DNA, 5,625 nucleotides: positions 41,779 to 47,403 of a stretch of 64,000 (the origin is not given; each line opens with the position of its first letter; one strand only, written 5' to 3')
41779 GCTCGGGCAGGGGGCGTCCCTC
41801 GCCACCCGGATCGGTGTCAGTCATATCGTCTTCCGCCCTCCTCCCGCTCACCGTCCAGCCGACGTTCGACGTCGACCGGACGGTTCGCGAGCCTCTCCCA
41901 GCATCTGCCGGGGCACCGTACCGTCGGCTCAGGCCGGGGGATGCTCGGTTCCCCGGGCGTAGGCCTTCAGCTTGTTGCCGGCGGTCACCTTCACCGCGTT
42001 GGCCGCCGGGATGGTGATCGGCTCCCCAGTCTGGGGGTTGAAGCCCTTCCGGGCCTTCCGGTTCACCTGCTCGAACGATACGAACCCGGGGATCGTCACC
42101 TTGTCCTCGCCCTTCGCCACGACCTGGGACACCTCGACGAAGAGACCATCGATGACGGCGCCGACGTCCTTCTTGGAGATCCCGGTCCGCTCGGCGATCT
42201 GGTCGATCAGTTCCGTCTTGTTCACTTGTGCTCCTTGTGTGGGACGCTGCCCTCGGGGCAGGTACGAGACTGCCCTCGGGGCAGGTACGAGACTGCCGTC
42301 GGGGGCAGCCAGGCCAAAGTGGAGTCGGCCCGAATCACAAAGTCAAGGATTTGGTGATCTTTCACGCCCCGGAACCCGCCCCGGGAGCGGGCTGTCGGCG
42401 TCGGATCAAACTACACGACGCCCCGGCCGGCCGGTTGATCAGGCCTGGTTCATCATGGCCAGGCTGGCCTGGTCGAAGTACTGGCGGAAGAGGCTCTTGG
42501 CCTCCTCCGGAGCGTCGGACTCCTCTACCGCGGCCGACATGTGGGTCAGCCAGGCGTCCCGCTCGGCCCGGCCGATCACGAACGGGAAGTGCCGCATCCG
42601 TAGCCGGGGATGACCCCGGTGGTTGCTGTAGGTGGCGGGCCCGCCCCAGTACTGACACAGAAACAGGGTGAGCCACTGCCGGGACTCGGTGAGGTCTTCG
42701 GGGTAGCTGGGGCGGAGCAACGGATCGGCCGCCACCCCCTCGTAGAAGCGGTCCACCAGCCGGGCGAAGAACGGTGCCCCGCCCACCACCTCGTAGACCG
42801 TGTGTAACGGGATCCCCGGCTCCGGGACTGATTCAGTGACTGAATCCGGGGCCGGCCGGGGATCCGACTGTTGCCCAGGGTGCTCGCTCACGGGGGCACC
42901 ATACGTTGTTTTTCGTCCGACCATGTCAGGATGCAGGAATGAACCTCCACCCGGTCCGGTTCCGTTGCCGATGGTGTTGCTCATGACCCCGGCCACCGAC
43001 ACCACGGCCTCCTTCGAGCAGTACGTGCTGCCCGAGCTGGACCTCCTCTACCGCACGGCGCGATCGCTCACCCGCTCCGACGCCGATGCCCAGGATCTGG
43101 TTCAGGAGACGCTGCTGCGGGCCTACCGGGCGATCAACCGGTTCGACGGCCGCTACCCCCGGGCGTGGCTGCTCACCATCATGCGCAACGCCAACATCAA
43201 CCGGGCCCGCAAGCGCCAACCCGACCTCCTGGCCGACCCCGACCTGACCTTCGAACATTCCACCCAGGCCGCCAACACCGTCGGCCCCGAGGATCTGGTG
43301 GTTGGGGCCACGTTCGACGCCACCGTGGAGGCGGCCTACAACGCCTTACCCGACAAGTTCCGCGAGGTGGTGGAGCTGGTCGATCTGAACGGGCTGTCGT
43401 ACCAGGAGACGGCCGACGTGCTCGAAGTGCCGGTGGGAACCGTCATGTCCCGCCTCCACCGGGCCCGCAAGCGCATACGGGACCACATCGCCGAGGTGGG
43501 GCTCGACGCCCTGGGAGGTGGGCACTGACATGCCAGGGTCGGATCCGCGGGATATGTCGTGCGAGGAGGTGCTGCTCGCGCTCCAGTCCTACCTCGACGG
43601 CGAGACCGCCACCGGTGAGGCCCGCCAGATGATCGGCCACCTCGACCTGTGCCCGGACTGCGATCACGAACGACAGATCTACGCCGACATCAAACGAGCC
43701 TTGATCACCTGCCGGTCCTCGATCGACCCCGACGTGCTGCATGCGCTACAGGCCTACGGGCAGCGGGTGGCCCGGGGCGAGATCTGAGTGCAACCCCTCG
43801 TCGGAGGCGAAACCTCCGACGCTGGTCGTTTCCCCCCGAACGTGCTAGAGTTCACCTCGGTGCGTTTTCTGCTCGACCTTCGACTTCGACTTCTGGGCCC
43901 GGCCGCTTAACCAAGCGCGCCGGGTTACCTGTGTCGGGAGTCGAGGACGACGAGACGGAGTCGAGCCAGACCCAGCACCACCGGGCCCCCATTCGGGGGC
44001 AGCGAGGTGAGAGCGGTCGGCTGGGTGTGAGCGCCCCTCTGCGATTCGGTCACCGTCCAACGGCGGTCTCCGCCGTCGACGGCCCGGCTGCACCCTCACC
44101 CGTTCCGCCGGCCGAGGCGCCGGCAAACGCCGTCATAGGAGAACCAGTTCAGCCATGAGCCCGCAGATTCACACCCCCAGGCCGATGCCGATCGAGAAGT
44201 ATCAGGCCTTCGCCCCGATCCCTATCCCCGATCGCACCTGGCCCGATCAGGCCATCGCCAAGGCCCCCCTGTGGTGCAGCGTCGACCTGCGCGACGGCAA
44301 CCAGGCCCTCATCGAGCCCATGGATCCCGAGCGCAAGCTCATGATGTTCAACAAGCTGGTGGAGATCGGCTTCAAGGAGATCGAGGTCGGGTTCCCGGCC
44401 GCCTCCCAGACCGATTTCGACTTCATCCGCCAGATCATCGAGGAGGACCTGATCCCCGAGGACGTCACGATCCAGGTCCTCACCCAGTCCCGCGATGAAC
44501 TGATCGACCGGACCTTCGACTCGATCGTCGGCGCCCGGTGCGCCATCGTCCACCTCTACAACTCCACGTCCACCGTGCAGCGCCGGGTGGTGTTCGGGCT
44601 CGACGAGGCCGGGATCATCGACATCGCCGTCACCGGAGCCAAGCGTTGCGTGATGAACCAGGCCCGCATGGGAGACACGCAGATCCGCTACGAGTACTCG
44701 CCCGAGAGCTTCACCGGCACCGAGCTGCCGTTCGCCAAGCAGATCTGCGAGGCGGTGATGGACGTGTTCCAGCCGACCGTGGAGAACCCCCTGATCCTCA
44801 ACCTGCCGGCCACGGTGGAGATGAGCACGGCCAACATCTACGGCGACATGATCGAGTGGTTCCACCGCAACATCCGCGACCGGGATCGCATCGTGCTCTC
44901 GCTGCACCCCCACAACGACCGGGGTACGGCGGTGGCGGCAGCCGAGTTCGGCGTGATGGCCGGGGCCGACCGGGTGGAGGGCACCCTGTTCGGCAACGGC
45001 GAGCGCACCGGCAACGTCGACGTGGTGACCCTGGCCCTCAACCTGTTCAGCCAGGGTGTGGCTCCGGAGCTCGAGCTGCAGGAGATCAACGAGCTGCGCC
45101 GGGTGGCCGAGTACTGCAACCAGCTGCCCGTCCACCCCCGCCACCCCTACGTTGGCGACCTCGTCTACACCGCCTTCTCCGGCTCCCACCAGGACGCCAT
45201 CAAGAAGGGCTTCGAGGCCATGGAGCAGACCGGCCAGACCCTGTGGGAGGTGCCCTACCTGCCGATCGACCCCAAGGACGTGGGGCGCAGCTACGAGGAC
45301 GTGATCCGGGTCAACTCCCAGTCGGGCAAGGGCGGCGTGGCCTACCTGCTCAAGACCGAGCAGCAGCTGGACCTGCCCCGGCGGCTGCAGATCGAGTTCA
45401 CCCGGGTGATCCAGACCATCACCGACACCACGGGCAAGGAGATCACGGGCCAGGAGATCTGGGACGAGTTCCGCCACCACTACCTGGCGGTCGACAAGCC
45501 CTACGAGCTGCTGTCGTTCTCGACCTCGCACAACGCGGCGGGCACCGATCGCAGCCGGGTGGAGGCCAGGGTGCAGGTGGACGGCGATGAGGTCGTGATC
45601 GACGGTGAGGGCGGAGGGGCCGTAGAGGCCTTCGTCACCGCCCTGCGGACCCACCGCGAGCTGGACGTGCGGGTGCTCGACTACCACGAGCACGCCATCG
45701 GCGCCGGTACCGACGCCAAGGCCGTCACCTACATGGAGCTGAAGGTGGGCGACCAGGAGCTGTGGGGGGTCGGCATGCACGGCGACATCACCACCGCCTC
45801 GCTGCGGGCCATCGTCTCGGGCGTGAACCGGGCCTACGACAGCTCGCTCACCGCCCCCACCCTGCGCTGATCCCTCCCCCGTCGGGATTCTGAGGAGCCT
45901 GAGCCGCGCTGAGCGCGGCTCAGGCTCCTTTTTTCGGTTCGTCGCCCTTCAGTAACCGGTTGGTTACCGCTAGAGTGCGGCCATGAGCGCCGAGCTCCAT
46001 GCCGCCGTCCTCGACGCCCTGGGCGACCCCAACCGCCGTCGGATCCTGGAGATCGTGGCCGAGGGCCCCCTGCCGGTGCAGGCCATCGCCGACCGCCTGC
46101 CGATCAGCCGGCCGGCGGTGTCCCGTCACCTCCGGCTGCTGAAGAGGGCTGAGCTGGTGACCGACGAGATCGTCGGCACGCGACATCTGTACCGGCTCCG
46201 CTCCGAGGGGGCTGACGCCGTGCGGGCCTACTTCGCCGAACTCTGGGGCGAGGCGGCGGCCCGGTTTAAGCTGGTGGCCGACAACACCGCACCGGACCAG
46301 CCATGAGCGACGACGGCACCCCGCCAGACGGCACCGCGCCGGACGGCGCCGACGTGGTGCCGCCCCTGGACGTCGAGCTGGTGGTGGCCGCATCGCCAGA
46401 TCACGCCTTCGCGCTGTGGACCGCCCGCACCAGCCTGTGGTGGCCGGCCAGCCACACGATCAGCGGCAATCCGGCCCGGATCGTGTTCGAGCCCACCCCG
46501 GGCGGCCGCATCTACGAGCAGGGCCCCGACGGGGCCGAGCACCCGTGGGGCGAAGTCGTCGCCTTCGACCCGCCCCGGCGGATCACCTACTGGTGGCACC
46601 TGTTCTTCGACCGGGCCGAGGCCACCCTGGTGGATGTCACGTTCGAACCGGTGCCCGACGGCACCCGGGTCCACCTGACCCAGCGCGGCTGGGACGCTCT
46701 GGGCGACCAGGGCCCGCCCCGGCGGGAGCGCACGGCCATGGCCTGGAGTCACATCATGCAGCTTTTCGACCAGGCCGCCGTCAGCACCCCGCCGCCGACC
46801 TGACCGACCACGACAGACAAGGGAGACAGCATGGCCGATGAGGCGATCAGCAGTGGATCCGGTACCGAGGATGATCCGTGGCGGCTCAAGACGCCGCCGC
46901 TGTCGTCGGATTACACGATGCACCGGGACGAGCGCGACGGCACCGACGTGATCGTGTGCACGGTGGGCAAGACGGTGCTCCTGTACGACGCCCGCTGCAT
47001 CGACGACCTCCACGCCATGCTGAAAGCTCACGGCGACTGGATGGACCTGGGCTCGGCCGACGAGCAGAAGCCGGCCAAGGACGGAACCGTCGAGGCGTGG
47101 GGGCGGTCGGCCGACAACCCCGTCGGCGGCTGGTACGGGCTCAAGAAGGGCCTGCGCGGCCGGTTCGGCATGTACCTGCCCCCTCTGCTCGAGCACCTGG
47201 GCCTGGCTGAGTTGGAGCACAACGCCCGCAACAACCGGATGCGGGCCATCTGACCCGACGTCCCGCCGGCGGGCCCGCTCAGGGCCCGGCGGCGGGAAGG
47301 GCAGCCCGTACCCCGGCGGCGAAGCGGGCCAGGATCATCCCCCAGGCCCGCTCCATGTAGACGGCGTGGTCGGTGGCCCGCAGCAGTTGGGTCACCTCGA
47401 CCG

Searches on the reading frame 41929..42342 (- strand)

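Call 57: search_protein_families(library=pfam, proteins=[window:41929-42342:-], max_evalue=0.001)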
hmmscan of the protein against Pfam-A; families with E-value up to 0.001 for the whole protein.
window:41929-42342:- (137 aa): 2 families
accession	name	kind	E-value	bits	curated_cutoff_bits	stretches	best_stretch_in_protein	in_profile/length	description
PF00216.26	Bac_DNA_binding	-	4.4e-27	94.6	22.4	1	40-127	1-87/90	Bacterial DNA-binding protein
PF18291.6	HU-HIG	-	0.00053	20.5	26.2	1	35-87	27-78/125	HU domain fused to wHTH, Ig, or Glycine-rich motif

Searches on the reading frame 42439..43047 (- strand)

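Call 57: search_protein_families(library=pfam, proteins=[window:42439-43047:-], max_evalue=0.001)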
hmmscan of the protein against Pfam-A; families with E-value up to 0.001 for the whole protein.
window:42439-43047:- (202 aa): 1 family
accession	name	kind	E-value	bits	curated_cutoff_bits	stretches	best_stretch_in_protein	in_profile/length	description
PF01152.27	Bac_globin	-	1.8e-31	109.3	21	1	83-198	1-119/121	Bacterial-like globin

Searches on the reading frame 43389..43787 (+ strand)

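Call 57: search_protein_families(library=pfam, proteins=[window:43389-43787:+], max_evalue=0.001)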
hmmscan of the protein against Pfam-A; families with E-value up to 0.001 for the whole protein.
window:43389-43787:+ (132 aa): 1 family
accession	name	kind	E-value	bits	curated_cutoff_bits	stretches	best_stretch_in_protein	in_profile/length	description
PF13490.11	zf-HC2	-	2.2e-08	34.5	22.2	1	58-91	1-34/35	Putative zinc-finger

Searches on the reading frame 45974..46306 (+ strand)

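Call 57: search_protein_families(library=pfam, proteins=[window:45974-46306:+], max_evalue=0.001)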
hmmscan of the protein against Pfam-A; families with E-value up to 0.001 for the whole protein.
window:45974-46306:+ (110 aa): 11 families
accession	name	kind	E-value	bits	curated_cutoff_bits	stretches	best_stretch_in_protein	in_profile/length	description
PF12840.13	HTH_20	-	3.8e-14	52.8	27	1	16-63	1-49/51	Helix-turn-helix domain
PF01022.26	HTH_5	-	4.7e-13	49.2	22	1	18-63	1-46/47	Bacterial regulatory protein, arsR family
PF12802.13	MarR_2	-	6.6e-08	33.1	27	1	22-63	8-51/61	MarR family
PF13412.12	HTH_24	-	8.3e-07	28.9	21.9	1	18-63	2-48/48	Winged helix-turn-helix DNA-binding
PF25213.1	HVO_A0261_N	-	8.8e-07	29.2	35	1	17-85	9-73/86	HVO_A0261 N-terminal domain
PF08279.18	HTH_11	-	1.1e-05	25.6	25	1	21-70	2-50/55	HTH domain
PF09339.16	HTH_IclR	-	2.5e-05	24.4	22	1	23-63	7-49/52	IclR helix-turn-helix domain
PF13545.12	HTH_Crp_2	-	0.00013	22.3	27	1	30-65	20-54/70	Crp-like helix-turn-helix domain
PF01978.25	TrmB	-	0.00021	21.5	25.6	1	27-74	17-63/68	Sugar-specific transcriptional regulator TrmB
PF01047.28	MarR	-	0.00027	21.2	24.6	1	29-63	14-48/59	MarR family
PF21476.4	PF0610-like_N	-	0.00067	20.3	33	0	21-57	3-39/50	PF0610-like, N-terminal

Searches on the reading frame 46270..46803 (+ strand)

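Call 57: search_protein_families(library=pfam, proteins=[window:46270-46803:+], max_evalue=0.001)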
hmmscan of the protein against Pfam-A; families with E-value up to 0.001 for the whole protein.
window:46270-46803:+ (177 aa): 1 family
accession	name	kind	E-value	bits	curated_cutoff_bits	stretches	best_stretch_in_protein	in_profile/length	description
PF08327.17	AHSA1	-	2.8e-14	53.9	22.1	1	41-146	2-104/125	Activator of Hsp90 ATPase homolog 1-like protein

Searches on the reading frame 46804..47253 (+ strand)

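Call 57: search_protein_families(library=pfam, proteins=[window:46804-47253:+], max_evalue=0.001)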
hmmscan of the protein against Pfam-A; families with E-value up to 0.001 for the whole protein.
window:46804-47253:+ (149 aa): 1 family
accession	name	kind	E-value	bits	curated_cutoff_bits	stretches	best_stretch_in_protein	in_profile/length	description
PF21619.2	DUF6855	-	7.4e-73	243.1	27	1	19-149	2-132/132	Family of unknown function (DUF6855)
